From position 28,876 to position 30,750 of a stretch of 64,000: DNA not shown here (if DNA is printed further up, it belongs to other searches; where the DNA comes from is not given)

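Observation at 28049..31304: ApbE flavin transferase embedded between cytochromes and a GT-C membrane protein: the flavinylated target is not obvious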

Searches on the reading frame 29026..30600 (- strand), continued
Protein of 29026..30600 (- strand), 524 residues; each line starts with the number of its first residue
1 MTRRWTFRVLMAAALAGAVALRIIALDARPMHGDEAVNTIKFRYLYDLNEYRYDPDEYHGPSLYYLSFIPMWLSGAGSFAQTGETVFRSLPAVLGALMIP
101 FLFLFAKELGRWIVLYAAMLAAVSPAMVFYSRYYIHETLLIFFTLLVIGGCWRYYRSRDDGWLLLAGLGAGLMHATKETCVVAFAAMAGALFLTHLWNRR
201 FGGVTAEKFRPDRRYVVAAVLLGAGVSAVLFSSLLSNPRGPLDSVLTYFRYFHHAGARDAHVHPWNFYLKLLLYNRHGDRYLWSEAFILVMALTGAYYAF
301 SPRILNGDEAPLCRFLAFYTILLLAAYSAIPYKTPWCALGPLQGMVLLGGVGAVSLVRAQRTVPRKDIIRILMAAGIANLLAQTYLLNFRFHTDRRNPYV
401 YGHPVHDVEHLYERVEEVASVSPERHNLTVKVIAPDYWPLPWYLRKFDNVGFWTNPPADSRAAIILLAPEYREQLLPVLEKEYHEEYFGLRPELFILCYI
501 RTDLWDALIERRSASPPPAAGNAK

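Call 40: fold_search(model_id=the predicted structure, library=pdb)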
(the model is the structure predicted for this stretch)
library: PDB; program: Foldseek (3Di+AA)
matches with E <= 10: 524; with E <= 0.001: 35
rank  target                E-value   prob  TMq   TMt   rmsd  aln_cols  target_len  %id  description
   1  7e9s_A                3.0e-10  1.00  0.58  0.37  10.9       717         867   14  Archaeal oligosaccharyltransferase AglB from Archaeoglobus fulgidus in complex with an inhibitory peptide and a dolich (released 2021-09-08)
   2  3wak                  1.3e-09  1.00  0.57  0.37  11.6       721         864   13  Crystal structure of the Archaeoglobus fulgidus oligosaccharyltransferase (O29867_ARCFU) in the apo form (released 2013-10-30)
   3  5gmy_A                2.1e-09  1.00  0.55  0.36  11.9       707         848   14  Crystal structure of the Archaeoglobus fulgidus oligosaccharyltransferase (O29867_ARCFU) tethered with an acceptor pep (released 2017-02-01)
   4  8pn9_A                3.0e-09  1.00  0.54  0.44  12.3       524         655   14  Structure of human oligosaccharyltransferase OST-A complex bound to NGI-1 (released 2024-05-08)
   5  9s6t_A                3.6e-09  1.00  0.64  0.69   5.3       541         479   11  Ternary cryo-EM structure of chicken ALG12 with Dol25-PP-GlcNAc2Man7, Dol25-P-Man, and Fab (released 2026-03-18)
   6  5f15                  6.0e-09  1.00  0.61  0.59   9.1       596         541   13  Crystal Structure of ArnT from Cupriavidus metallidurans bound to Undecaprenyl phosphate (released 2016-02-17)
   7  5ezm                  6.0e-09  1.00  0.60  0.59  11.9       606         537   14  Crystal Structure of ArnT from Cupriavidus metallidurans in the apo state (released 2016-02-17)
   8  6s7o_A                1.2e-08  1.00  0.53  0.44  12.2       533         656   13  Cryo-EM structure of human oligosaccharyltransferase complex OST-A (released 2019-12-18)
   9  9s6u_A                1.9e-08  1.00  0.60  0.59   6.9       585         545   15  Ternary cryo-EM structure of human ALG9 with Dol25-PP-GlcNAc2Man8, Dol25-P-Man and Fab (released 2026-03-18)
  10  9i5k_A                2.0e-08  1.00  0.56  0.59   6.8       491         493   16  Structure of the Chaetomium thermophilum Pmt4 homodimer (C2 symmetry) (released 2025-12-24)
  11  8b6l_I                2.2e-08  1.00  0.51  0.40  11.9       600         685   14  Subtomogram average of the human Sec61-TRAP-OSTA-translocon (released 2022-12-07)
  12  6gxc_A                2.4e-08  1.00  0.50  0.39   9.3       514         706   14  Bacterial oligosaccharyltransferase PglB in complex with an inhibitory peptide and a reactive lipid-linked oligosaccha (released 2018-11-14)
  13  6ftg_5                2.4e-08  1.00  0.52  0.44  13.1       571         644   15  Subtomogram average of OST-containing ribosome-translocon complexes from canine rough microsomal membranes (released 2018-03-21)
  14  9s6s_A                3.9e-08  1.00  0.62  0.60   7.2       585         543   14  Ternary cryo-EM structure of human ALG9 with Dol25-PP-GlcNAc2Man6, Dol25-P-Man and Fab (released 2026-03-18)
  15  5ogl_A                5.3e-08  1.00  0.49  0.38   9.2       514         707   15  Structure of bacterial oligosaccharyltransferase PglB in complex with an acceptor peptide and an lipid-linked oligosac (released 2017-10-25)
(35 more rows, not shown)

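Call 44: search_protein_families(library=pfam, proteins=[L028:17-1855:+, L028:6109-7251:+, L028:7355-8764:+, L028:9079-9996:+, L028:12641-14767:-], max_evalue=0.01)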
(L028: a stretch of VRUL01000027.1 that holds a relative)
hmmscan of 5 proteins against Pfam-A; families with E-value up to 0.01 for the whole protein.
L028:17-1855:+ (612 aa): 2 families
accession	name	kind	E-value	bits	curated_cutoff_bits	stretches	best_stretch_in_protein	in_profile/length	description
PF06439.18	3keto-disac_hyd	-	3.4e-72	242.9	26.8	2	183-395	1-187/187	3-keto-disaccharide hydrolase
PF01261.30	AP_endonuc_2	-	8.2e-14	52.3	31.1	1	41-157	107-232/249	Xylose isomerase-like TIM barrel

L028:6109-7251:+ (380 aa): 3 families
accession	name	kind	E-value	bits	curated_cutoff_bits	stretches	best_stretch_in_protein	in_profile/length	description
PF01408.29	GFO_IDH_MocA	-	3.2e-19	70.2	24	1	16-132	1-118/120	Oxidoreductase family, NAD-binding Rossmann fold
PF22725.1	GFO_IDH_MocA_C3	-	8.2e-08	32.7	27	1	142-266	1-123/124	GFO/IDH/MocA C-terminal domain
PF02894.22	GFO_IDH_MocA_C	-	0.0019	18.5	22.9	1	146-370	1-213/218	Oxidoreductase family, C-terminal alpha/beta domain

L028:7355-8764:+ (469 aa): 1 family
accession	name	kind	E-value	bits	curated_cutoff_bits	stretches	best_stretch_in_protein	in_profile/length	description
PF02133.21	Transp_cyt_pur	-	1.7e-07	30.9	23.5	1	58-394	37-378/440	Permease for cytosine/purines, uracil, thiamine, allantoin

L028:9079-9996:+ (305 aa): 2 families
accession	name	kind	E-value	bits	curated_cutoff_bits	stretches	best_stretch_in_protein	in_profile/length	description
PF22633.2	F5_F8_type_C_2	-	8.1e-06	26.8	27.8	1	176-257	2-74/91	NedA-like, galactose-binding domain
PF00754.31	F5_F8_type_C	-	0.00025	21.6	28.2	1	190-299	28-127/127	F5/8 type C domain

L028:12641-14767:- (708 aa): 4 families
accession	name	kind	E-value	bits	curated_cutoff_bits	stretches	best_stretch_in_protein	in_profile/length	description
PF13229.12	Beta_helix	-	2e-12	47.5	25.9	1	320-458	24-148/158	Right handed beta helix region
PF17161.10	DUF5123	-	3.6e-05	25.3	35.1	1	577-652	25-104/113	Domain of unknown function (DUF5123)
PF21231.2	GH141_M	-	7.7e-05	23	27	1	196-255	95-155/156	GH141 insertion domain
PF07602.17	DUF1565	-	0.0084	15.9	20.3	0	315-364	120-168/257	Protein of unknown function (DUF1565)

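Call 51: search_protein_families(library=pfam, proteins=[L061:1369-2931:+, L061:2956-4269:+, L061:4291-5832:+, L061:5845-8382:+, L061:12180-13805:+, L061:14033-15283:+, L067:5757-6602:-, L067:7067-7714:+, L067:7780-8937:+, L067:12602-13963:-], max_evalue=0.001)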
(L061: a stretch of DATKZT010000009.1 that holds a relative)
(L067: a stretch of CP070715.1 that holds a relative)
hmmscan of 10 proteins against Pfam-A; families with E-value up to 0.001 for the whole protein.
L061:1369-2931:+ (520 aa): 3 families
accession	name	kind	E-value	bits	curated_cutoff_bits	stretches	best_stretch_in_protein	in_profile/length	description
PF01408.29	GFO_IDH_MocA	-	2.1e-10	41.7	24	1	134-252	1-107/120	Oxidoreductase family, NAD-binding Rossmann fold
PF22725.1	GFO_IDH_MocA_C3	-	7.9e-09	36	27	1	276-414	1-122/124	GFO/IDH/MocA C-terminal domain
PF02894.22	GFO_IDH_MocA_C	-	0.00012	22.4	22.9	1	281-418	2-135/218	Oxidoreductase family, C-terminal alpha/beta domain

L061:2956-4269:+ (437 aa): 4 families
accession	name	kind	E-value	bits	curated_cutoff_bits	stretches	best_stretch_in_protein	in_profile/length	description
PF01408.29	GFO_IDH_MocA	-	1.1e-10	42.7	24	1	44-163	1-107/120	Oxidoreductase family, NAD-binding Rossmann fold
PF22725.1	GFO_IDH_MocA_C3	-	4.6e-09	36.8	27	1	188-332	2-123/124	GFO/IDH/MocA C-terminal domain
PF02894.22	GFO_IDH_MocA_C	-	3.6e-06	27.4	22.9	1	246-333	37-128/218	Oxidoreductase family, C-terminal alpha/beta domain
PF10518.14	TAT_signal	-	1.7e-05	25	22.7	1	11-29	1-19/21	TAT (twin-arginine translocation) pathway signal sequence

L061:4291-5832:+ (513 aa): 2 families
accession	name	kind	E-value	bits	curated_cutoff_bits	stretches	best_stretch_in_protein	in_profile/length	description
PF00370.27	FGGY_N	-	4.1e-52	177.7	28.8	1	18-260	2-241/245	FGGY family of carbohydrate kinases, N-terminal domain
PF02782.22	FGGY_C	-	6.7e-09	36.2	27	1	274-463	2-189/198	FGGY family of carbohydrate kinases, C-terminal domain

L061:5845-8382:+ (845 aa): 6 families
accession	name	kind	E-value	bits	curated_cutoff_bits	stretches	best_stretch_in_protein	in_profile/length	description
PF02837.24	Glyco_hydro_2_N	-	2.1e-16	60.7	28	1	122-225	66-165/169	Glycosyl hydrolases family 2, sugar binding domain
PF02836.23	Glyco_hydro_2_C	-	5.4e-15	55.7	21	1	378-502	36-167/302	Glycosyl hydrolases family 2, TIM barrel domain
PF22666.2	Glyco_hydro_2_N2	-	1.1e-10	42.3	27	1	122-201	49-128/167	Glycosyl hydrolase 2 galactose-binding domain-like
PF00703.27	Glyco_hydro_2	-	3.2e-09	38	23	1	283-335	57-109/109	Glycosyl hydrolases family 2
PF22633.2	F5_F8_type_C_2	-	1.2e-05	26.3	27.8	1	714-789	2-72/91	NedA-like, galactose-binding domain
PF13364.12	BetaGal_ABD2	-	0.00086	20.5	23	0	118-194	32-110/112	Beta-galactosidase second all-beta domain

L061:12180-13805:+ (541 aa): 2 families
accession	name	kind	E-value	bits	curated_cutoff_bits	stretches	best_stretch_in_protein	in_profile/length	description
PF06964.18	Alpha-L-AF_C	-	1.3e-45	156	27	1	339-531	2-165/165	Alpha-L-arabinofuranosidase C-terminal domain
PF22848.2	ASD1_dom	-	9.7e-13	48.7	22.2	1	94-163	3-76/239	Alpha-L-arabinofuranosidase 1 domain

L061:14033-15283:+ (416 aa): 1 family
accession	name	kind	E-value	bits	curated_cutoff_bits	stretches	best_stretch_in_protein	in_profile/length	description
PF22560.2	GMT-wHTH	-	0.00012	22.9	27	1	328-394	5-77/82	GMT-like wHTH domain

L067:5757-6602:- (281 aa): 1 family
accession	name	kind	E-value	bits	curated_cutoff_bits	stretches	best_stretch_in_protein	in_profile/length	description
PF00331.26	Glyco_hydro_10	-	5e-32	111.8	22.1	1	10-220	111-308/311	Glycosyl hydrolase family 10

L067:7067-7714:+ (215 aa): 1 family
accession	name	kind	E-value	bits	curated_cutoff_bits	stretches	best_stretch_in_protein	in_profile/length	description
PF01292.26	Ni_hydr_CYTB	-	9.7e-10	38.9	30.1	1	68-209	13-164/179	Prokaryotic cytochrome b561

L067:7780-8937:+ (385 aa): 1 family
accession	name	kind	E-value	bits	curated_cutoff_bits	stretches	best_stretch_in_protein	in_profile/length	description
PF07690.21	MFS_1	-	1.4e-17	64.1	33.4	1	7-349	2-347/347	Major Facilitator Superfamily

L067:12602-13963:- (453 aa): 2 families
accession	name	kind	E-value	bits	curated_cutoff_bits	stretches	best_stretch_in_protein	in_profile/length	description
PF19220.6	Rod_CreS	-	1.1e-05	25.1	100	1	296-450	8-158/359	Crescentin, rod domain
PF06818.20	Fez1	-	3.8e-05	24.7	34.4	1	342-451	44-149/199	Fez1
